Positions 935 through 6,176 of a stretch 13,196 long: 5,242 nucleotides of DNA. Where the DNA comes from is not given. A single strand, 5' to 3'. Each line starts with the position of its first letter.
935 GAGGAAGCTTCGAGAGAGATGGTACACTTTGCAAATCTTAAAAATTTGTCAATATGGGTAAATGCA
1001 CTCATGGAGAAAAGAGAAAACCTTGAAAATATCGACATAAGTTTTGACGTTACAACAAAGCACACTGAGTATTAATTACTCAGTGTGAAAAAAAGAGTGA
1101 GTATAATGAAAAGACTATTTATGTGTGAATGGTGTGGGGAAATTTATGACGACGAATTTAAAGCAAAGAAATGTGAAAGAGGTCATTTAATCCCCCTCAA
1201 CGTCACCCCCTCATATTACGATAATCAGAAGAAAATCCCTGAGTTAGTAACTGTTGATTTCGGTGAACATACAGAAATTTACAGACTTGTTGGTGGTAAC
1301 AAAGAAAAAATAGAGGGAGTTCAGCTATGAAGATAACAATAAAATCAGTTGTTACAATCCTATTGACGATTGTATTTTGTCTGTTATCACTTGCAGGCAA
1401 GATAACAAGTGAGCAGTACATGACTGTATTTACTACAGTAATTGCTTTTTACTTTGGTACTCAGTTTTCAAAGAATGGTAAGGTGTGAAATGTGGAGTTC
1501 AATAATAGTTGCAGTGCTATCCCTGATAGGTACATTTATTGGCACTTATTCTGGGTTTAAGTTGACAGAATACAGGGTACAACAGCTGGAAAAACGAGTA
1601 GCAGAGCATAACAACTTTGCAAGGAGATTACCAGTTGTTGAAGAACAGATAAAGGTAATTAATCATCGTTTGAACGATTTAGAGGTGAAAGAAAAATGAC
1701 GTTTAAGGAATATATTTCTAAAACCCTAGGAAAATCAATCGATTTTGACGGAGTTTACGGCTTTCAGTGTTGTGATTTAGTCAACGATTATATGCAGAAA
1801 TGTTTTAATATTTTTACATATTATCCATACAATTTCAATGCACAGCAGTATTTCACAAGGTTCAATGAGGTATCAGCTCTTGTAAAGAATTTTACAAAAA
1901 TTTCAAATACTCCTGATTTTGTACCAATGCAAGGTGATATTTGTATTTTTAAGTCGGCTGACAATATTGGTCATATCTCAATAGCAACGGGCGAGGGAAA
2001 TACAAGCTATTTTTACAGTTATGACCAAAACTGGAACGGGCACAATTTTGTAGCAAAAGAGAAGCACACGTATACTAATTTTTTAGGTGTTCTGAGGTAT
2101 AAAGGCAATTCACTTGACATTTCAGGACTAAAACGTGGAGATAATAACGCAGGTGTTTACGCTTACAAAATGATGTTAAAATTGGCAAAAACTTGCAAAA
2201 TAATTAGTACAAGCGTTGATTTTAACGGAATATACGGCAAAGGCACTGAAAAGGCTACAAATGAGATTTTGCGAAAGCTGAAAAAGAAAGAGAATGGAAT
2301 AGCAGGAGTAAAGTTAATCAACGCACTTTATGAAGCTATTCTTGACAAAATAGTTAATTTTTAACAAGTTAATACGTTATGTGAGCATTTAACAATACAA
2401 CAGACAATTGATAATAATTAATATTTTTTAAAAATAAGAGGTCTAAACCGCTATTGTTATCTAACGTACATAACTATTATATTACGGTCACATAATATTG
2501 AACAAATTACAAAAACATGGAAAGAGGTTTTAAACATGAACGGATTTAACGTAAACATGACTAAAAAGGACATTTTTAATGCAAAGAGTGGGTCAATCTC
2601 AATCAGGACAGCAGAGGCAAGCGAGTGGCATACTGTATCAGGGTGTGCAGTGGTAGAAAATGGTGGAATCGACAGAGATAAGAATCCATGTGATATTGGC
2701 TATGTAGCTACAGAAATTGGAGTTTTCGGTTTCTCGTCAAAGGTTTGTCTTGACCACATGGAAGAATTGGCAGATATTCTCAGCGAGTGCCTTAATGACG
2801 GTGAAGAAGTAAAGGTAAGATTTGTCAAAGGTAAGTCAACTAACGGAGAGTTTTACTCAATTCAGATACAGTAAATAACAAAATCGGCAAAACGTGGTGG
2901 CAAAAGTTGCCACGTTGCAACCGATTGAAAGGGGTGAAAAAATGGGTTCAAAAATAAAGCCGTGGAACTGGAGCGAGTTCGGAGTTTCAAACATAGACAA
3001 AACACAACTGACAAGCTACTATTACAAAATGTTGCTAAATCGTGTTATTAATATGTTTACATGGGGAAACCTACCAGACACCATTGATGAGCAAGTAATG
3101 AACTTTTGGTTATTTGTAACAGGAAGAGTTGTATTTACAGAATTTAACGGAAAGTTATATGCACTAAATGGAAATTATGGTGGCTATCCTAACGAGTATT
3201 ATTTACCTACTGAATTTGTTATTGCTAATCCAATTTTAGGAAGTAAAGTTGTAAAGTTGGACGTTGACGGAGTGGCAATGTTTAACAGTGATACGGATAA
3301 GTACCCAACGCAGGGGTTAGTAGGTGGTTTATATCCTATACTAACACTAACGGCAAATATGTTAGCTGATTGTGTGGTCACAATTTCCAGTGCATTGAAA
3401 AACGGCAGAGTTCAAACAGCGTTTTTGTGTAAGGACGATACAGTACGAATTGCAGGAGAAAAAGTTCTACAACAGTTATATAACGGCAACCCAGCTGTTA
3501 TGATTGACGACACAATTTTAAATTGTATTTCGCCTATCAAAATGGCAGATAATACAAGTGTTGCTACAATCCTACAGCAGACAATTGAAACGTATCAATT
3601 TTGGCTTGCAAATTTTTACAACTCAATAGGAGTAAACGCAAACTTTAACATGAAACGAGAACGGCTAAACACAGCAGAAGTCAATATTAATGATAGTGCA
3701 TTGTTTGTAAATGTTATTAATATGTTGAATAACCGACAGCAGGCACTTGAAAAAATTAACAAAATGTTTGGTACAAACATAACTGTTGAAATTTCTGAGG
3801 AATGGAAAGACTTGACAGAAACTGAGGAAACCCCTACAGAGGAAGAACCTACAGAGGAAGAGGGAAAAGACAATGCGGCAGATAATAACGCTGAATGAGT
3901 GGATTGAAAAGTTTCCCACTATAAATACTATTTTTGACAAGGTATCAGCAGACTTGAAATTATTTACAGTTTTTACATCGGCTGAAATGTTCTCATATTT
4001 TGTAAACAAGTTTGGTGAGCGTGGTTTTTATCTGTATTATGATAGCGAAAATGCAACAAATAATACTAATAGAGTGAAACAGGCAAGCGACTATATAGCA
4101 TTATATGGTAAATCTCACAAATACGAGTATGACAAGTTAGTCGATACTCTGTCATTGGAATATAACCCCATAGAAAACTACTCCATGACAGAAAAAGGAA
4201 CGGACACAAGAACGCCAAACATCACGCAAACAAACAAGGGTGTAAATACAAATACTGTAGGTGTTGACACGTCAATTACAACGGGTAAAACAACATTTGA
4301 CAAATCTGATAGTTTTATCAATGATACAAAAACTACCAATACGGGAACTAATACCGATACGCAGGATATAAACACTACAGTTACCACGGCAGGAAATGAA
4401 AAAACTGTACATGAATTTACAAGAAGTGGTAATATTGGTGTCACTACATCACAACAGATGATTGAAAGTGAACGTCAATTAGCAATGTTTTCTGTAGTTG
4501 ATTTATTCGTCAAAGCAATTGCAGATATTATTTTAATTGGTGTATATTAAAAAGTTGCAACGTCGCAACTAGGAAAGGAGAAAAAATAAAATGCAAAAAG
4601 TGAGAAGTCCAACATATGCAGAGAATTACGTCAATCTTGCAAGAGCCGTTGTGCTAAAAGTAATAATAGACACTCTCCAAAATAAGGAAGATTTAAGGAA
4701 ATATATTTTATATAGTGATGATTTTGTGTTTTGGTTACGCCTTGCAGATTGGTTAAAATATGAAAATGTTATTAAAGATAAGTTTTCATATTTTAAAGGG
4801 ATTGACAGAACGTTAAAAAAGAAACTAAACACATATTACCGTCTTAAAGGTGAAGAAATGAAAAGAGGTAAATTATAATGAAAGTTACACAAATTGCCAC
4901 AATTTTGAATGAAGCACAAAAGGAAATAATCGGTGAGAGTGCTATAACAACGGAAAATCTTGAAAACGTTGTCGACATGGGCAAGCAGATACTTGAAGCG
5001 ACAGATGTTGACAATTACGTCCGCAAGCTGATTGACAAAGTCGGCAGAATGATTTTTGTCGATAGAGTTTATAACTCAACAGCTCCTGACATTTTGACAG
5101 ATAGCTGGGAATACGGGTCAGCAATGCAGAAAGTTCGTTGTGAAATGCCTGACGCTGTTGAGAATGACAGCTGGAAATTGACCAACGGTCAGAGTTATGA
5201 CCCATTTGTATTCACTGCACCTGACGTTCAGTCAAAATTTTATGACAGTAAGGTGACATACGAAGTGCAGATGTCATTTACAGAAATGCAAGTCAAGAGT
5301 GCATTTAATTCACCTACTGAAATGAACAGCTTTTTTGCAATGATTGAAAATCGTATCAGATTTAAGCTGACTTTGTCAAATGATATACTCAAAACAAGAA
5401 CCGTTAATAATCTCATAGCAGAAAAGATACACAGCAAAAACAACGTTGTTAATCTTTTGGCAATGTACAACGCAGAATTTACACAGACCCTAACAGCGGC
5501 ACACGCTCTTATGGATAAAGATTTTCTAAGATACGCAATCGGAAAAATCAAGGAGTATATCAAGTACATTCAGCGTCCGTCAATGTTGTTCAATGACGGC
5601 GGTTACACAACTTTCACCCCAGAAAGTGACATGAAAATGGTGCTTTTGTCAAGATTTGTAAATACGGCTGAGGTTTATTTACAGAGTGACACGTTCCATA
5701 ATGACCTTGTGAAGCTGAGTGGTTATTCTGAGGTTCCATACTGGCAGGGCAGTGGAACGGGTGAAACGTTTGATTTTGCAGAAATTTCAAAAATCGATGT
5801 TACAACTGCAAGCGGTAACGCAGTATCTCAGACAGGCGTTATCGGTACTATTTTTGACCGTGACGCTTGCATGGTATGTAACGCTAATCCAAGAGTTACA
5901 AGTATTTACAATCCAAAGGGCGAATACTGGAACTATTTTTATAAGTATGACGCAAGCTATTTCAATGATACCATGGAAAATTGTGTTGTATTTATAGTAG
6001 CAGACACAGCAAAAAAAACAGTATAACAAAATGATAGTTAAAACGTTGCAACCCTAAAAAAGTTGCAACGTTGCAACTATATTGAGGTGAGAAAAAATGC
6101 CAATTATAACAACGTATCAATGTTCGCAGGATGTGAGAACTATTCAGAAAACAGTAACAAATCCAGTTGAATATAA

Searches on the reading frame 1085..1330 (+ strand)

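Call 33: search_protein_families(library=pfam, proteins=[window:1085-1330:+], max_evalue=1)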
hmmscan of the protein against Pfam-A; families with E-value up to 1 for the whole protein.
window:1085-1330:+ (81 aa): 0 families

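Call 34: search_protein_families(library=phrogs, proteins=[window:1085-1330:+], max_evalue=1)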
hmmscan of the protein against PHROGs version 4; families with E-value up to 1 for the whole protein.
window:1085-1330:+ (81 aa): 2 families
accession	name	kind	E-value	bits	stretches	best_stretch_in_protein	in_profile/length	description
phrog_32948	-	unknown function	0.0017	19.5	1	8-33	5-30/124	-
phrog_19932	-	unknown function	0.073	14.5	1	43-68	6-31/71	-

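Call 94: search_protein_families(library=ncbifam, proteins=[window:1085-1330:+], max_evalue=1)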
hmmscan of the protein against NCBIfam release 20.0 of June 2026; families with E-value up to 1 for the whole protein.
window:1085-1330:+ (81 aa): 0 families

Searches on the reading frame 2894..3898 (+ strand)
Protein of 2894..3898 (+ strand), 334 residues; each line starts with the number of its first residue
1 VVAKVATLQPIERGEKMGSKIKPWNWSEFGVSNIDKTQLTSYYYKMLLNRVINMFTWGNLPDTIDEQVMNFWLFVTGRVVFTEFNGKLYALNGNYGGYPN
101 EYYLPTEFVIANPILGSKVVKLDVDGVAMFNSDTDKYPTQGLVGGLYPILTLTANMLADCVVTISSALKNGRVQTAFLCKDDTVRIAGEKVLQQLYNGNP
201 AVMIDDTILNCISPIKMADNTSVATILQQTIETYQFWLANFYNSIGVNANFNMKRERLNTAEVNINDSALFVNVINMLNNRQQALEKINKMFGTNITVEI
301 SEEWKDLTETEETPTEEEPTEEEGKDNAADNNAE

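Call 7: search_protein_families(library=pfam, proteins=[window:2894-3898:+], max_evalue=0.01)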
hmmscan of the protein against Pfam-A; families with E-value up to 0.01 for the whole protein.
window:2894-3898:+ (334 aa): 1 family
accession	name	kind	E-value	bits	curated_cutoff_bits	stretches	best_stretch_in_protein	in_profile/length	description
PF05352.17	Phage_connector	-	3.2e-18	66.6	25.6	1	40-303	17-279/281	Phage Connector (GP10)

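Call 8: search_protein_families(library=phrogs, proteins=[window:2894-3898:+], max_evalue=0.01)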
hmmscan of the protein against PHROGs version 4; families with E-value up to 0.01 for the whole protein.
window:2894-3898:+ (334 aa): 1 family
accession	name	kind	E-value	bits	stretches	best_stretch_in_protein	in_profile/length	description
phrog_2038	-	connector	5.7e-38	132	1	38-319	22-307/314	upper collar connector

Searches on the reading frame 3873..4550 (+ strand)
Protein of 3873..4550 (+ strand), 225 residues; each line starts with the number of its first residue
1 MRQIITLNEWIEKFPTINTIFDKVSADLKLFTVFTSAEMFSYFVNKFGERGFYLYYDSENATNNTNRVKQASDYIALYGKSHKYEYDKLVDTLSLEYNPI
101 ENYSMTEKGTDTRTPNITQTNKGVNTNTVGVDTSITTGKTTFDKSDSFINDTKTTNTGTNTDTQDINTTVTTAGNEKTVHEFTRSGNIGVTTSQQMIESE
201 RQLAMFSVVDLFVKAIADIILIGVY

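Call 7: search_protein_families(library=pfam, proteins=[window:3873-4550:+], max_evalue=0.01)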
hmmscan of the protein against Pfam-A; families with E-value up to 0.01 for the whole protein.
window:3873-4550:+ (225 aa): 0 families

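Call 8: search_protein_families(library=phrogs, proteins=[window:3873-4550:+], max_evalue=0.01)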
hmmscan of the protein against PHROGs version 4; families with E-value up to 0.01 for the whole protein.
window:3873-4550:+ (225 aa): 0 families

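Call 34: search_protein_families(library=phrogs, proteins=[window:3873-4550:+], max_evalue=1)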
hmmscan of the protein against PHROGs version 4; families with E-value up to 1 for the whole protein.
window:3873-4550:+ (225 aa): 1 family
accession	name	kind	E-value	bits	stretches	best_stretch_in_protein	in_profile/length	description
phrog_33623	-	unknown function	0.25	12.8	0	151-185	20-54/62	-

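Call 94: search_protein_families(library=ncbifam, proteins=[window:3873-4550:+], max_evalue=1)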
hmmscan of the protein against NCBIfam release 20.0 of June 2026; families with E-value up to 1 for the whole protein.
window:3873-4550:+ (225 aa): 0 families

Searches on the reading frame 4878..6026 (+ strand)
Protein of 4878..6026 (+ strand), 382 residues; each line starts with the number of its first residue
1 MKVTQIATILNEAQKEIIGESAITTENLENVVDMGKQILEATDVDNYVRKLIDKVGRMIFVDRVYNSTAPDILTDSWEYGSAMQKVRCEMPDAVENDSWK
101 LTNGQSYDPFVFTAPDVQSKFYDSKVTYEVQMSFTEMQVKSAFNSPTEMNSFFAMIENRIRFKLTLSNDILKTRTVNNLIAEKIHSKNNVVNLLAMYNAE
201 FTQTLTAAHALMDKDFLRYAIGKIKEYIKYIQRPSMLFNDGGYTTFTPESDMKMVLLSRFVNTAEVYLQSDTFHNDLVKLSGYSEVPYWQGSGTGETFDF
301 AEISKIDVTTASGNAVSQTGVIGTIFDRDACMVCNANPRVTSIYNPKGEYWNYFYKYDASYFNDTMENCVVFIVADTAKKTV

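Call 7: search_protein_families(library=pfam, proteins=[window:4878-6026:+], max_evalue=0.01)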
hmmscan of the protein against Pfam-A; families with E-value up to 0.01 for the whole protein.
window:4878-6026:+ (382 aa): 1 family
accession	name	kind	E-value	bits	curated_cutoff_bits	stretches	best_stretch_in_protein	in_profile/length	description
PF25622.1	Phi29_MCP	-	1.1e-54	186.5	27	1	10-372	5-322/323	Phi29-like phage major capsid protein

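Call 8: search_protein_families(library=phrogs, proteins=[window:4878-6026:+], max_evalue=0.01)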
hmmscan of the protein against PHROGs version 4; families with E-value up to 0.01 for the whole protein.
window:4878-6026:+ (382 aa): 1 family
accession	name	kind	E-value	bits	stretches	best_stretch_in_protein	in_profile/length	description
phrog_2006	-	head and packaging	1.1e-35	124.4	1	6-378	14-379/385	major head protein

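Call 16: search_dna_similar(query=window:4878-6026:+, collection=phages, mode=protein, max_rows=30)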
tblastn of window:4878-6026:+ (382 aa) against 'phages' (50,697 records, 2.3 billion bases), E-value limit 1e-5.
Records with a match: 24; places in all: 24; records where one place covers at least 80% of the query: 21.
Best place of each record, by identity: <60% 24.
By first word of the organism name: Bacteriophage 9; Salmonella 7; Amedibacillus 2; Acinetobacter 1; Vibrio 1; Shigella 1; Enterobacter 1; Pectobacterium 1; Enterococcus 1.
By host as written in the record: - 11; Salmonella enterica subsp. enterica serovar Enteritidis PT1 4; Amedibacillus_QUJU_s CSC70 2; Salmonella enterica subsp. enterica serovar Enteritidis 2; Shigella flexneri (EUROGROUP BIOLAB strain) 1; Enterobacter hormaechei 156 1; Salmonella enterica subsp. enterica serovar Kentucky 1; Pectobacterium sp. 1; and 1 more.
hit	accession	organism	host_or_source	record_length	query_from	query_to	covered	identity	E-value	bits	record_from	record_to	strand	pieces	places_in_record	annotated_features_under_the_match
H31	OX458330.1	Acinetobacter phage Phanie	wastewater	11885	1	378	99%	46.1%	8e-111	361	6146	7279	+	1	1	putative major head protein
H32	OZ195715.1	Vibrio phage K58 g2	Seawater and oysters mix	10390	1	376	98%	45.9%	8e-106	347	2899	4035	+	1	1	major head protein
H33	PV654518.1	Shigella phage vB_SHGBLB0004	Shigella flexneri (EUROGROUP BIOLAB ...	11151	1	376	98%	45.6%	2e-107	352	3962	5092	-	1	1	hypothetical protein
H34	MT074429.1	Salmonella phage astrithr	Salmonella enterica subsp. enterica ...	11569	1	377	99%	43.2%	3e-102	337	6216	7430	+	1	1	hypothetical protein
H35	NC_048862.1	Salmonella phage astrithr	Salmonella enterica subsp. enterica ...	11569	1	377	99%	43.2%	3e-102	337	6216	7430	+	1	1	major head protein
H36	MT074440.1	Salmonella phage assan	Salmonella enterica subsp. enterica ...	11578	1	377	99%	43.2%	4e-102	336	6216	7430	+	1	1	hypothetical protein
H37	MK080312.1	Salmonella phage Astrid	Salmonella enterica subsp. enterica ...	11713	1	377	99%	43.0%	2e-100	331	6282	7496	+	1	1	putative major head protein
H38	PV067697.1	Enterobacter phage Entb_47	Enterobacter hormaechei 156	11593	1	377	99%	42.3%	8e-100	330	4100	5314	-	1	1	hypothetical protein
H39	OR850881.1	Salmonella phage S.Kent 1-2-1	Salmonella enterica subsp. enterica ...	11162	1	377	99%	41.8%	2e-99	328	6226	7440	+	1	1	record has no annotation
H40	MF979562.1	Pectobacterium phage DU_PP_III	Pectobacterium sp.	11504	1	377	99%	41.4%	2e-97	323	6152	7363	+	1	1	hypothetical protein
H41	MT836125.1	Bacteriophage sp.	human fecal samples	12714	3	379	99%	35.2%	4e-63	224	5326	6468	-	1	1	record has no annotation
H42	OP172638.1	Amedibacillus phage AD70P2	Amedibacillus_QUJU_s CSC70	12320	1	376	98%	30.6%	2e-51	190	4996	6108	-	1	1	hypothetical protein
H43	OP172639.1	Amedibacillus phage AD70P3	Amedibacillus_QUJU_s CSC70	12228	1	376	98%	30.6%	2e-51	190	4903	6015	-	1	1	hypothetical protein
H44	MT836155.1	Bacteriophage sp.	human fecal samples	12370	1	374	98%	29.8%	8e-49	182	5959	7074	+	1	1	record has no annotation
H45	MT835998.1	Bacteriophage sp.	human fecal samples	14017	1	371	97%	26.6%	6e-20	98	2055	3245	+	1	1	record has no annotation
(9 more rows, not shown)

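Call 45: find_encoding_contigs(protein=window:4878-6026:+, flank=10000, max_places=6)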
Protein window:4878-6026:+ (382 aa): no gene with exactly this product is on record in the collection.
